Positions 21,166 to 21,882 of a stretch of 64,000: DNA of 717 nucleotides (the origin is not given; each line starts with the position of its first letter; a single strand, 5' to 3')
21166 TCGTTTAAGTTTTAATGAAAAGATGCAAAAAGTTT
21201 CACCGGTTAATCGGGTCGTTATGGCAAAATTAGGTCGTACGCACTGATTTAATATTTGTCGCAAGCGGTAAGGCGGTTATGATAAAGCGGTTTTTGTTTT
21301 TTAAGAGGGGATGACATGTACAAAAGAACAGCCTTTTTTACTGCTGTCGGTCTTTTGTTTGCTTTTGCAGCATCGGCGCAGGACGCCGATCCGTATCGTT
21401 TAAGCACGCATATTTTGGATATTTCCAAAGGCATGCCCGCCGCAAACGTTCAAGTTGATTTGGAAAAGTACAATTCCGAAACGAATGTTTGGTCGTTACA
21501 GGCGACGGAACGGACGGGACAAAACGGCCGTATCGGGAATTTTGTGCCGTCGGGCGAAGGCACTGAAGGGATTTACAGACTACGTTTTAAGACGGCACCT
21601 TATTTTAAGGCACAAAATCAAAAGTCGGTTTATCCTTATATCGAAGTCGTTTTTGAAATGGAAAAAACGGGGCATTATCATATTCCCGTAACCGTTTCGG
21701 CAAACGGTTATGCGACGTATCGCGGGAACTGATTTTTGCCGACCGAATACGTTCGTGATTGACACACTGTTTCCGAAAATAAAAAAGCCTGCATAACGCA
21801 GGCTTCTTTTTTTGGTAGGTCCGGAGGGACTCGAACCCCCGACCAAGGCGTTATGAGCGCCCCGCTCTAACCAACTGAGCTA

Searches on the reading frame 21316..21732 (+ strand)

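Call 3: search_protein_families(library=pfam, proteins=[window:21316-21732:+], max_evalue=1)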
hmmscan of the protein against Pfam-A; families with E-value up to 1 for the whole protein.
window:21316-21732:+ (138 aa): 3 families
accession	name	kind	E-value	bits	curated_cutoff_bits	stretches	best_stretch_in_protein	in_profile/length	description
PF00576.27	Transthyretin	-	4.4e-34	117.8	25.3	1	29-137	1-109/109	HIUase/Transthyretin family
PF24695.1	PITM1-3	-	0.11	13.2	27.7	1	47-90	37-82/98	PITM 1-3, beta-sandwich domain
PF24318.1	DUF7490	-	0.19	11.8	27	0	38-68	30-60/106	Domain of unknown function (DUF7490)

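Call 4: search_protein_families(library=ncbifam, proteins=[window:21316-21732:+], max_evalue=1)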
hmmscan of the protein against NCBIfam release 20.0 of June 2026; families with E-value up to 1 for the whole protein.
window:21316-21732:+ (138 aa): 2 families
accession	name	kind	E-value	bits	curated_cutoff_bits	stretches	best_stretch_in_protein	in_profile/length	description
TIGR02962.1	hdxy_isourate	equivalog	1.7e-34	118.6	87.45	1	28-137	3-112/113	hydroxyisourate hydrolase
NF011610.0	PRK15036.1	equivalog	6.2e-29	100.8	217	1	1-137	1-136/137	hydroxyisourate hydrolase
